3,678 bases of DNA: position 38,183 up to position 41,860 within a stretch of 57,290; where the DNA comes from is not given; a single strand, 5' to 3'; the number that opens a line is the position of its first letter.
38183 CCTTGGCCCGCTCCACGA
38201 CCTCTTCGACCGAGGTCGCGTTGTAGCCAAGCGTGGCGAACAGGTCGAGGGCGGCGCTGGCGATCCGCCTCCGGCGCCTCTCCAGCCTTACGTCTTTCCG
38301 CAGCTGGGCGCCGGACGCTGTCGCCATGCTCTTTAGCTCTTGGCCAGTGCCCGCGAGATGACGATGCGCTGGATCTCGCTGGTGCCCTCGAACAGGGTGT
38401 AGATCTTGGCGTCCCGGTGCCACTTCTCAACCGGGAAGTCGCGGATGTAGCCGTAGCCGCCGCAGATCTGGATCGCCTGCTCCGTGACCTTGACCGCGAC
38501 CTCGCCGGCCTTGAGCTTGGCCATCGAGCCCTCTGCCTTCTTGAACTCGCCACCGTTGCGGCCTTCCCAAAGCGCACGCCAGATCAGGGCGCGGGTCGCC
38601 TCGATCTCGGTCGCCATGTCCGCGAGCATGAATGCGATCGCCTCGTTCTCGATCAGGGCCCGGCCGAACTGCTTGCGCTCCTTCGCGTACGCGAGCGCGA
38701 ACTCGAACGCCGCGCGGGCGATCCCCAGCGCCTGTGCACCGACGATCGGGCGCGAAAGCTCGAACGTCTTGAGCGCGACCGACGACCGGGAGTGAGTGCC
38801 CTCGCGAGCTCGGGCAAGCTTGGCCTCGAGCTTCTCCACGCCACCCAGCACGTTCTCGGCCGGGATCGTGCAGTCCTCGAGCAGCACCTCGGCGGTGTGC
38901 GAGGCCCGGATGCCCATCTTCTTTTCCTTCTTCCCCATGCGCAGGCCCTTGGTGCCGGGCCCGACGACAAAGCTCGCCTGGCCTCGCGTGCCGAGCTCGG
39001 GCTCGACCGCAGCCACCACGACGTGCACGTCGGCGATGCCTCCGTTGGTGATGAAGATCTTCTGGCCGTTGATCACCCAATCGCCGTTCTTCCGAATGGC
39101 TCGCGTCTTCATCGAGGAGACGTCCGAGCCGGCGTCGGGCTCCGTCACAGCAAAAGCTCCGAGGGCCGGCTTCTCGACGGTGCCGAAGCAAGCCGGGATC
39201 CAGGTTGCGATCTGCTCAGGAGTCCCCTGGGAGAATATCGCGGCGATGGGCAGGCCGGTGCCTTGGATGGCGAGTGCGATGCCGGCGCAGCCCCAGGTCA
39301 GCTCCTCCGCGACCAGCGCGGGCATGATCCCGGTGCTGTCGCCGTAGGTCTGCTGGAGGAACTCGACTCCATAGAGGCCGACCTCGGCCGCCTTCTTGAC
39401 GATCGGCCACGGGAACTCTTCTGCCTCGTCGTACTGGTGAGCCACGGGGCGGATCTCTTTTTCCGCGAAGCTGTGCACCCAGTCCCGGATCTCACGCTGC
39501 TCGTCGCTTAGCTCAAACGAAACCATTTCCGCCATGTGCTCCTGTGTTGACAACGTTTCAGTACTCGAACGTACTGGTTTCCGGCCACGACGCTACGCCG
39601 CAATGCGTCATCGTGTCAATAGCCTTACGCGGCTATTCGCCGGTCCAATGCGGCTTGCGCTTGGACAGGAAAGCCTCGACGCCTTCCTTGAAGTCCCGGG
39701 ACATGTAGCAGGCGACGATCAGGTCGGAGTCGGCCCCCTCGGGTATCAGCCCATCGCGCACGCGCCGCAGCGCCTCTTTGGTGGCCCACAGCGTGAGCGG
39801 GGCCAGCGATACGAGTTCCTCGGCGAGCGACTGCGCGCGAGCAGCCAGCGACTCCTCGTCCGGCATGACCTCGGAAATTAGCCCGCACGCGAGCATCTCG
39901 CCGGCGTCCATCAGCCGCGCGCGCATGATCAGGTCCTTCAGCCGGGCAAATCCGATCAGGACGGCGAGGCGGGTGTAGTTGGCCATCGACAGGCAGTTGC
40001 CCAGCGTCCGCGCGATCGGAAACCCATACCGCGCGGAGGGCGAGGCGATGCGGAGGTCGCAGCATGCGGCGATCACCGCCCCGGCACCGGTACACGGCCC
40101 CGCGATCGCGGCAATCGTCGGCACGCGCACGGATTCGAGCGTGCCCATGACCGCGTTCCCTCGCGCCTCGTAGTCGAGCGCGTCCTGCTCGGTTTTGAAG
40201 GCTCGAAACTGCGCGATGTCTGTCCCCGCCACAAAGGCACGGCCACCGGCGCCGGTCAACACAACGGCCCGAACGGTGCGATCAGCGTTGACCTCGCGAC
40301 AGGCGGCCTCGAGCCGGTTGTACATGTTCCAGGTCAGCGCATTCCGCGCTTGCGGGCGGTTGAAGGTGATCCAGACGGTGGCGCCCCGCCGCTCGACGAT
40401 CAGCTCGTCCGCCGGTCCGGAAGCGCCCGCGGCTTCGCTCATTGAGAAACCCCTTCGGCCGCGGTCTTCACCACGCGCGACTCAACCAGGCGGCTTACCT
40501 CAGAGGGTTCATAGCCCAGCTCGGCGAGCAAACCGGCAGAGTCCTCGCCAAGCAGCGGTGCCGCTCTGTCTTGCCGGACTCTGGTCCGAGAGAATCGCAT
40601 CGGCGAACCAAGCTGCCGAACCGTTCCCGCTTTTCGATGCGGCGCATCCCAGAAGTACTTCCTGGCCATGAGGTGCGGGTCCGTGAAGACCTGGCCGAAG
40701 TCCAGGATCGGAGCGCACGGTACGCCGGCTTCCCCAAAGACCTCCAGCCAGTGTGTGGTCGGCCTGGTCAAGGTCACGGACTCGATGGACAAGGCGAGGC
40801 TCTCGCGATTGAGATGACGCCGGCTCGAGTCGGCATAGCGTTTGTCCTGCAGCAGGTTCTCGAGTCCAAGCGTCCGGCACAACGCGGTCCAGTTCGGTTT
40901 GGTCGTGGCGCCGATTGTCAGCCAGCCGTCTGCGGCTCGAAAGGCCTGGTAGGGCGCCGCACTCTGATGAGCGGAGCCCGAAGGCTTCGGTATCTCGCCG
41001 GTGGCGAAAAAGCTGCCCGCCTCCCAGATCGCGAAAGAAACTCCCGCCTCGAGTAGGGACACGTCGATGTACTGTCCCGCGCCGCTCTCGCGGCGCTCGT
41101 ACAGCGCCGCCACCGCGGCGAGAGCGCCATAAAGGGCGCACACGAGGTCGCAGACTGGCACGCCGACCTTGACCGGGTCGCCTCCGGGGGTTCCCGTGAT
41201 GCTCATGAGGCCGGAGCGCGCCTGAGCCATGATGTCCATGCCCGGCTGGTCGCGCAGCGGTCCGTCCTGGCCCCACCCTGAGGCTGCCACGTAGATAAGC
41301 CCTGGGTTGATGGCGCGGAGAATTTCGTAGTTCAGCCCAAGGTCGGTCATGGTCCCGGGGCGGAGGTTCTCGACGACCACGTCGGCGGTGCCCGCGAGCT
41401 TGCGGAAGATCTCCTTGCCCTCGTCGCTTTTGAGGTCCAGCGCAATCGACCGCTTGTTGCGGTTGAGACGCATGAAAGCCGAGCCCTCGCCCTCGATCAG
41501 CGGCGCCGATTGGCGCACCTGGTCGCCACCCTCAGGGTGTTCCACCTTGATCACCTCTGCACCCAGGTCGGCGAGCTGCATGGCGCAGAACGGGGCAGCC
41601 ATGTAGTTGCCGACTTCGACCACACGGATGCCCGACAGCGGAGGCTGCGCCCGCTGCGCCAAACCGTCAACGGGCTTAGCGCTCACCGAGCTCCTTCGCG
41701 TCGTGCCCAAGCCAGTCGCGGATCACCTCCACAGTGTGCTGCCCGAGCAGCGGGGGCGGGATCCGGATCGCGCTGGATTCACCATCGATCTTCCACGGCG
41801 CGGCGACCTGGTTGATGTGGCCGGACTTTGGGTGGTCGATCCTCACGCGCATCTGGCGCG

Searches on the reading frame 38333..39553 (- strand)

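Call 43: search_protein_families(library=pfam, proteins=[window:38333-39553:-], max_evalue=0.001)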
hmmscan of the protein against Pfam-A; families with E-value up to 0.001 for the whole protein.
window:38333-39553:- (406 aa): 4 families
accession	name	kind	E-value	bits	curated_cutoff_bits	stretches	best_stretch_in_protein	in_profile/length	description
PF00441.29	Acyl-CoA_dh_1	-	1.2e-48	165.5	22.4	1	259-403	6-149/150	Acyl-CoA dehydrogenase, C-terminal domain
PF02770.24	Acyl-CoA_dh_M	-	1.5e-25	89.6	33.3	1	133-228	1-97/97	Acyl-CoA dehydrogenase, middle domain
PF02771.21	Acyl-CoA_dh_N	-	2e-21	76.9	22.9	1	16-121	1-108/113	Acyl-CoA dehydrogenase, N-terminal domain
PF08028.16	Acyl-CoA_dh_2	-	2.4e-20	73.6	22.7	1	271-392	3-133/134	Acyl-CoA dehydrogenase, C-terminal domain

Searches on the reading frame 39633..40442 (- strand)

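Call 43: search_protein_families(library=pfam, proteins=[window:39633-40442:-], max_evalue=0.001)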
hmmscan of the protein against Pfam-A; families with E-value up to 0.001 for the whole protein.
window:39633-40442:- (269 aa): 2 families
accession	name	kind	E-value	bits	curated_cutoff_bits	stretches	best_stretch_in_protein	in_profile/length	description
PF00378.25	ECH_1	-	1.3e-42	146.3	27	1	21-268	5-250/251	Enoyl-CoA hydratase/isomerase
PF16113.10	ECH_2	-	1.5e-27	97.4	27.2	2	24-142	3-123/335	Enoyl-CoA hydratase/isomerase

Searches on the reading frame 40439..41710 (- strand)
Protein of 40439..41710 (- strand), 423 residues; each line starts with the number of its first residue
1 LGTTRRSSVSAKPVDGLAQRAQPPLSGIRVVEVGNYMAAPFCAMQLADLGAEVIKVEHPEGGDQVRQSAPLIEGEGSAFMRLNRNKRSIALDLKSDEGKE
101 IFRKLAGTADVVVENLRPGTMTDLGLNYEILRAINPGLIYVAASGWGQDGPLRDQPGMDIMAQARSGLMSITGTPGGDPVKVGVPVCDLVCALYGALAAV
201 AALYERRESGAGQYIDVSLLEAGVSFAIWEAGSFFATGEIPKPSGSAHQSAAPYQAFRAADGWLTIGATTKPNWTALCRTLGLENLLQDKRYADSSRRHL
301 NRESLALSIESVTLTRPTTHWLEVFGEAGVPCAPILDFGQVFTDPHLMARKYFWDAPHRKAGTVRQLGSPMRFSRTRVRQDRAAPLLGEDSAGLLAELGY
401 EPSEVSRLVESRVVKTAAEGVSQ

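Call 43: search_protein_families(library=pfam, proteins=[window:40439-41710:-], max_evalue=0.001)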
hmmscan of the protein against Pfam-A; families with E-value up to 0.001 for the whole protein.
window:40439-41710:- (423 aa): 1 family
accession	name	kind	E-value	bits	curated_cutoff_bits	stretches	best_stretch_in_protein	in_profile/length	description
PF02515.22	CoA_transf_3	-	1.1e-130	436.4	23.3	1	25-390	1-365/366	CoA-transferase family III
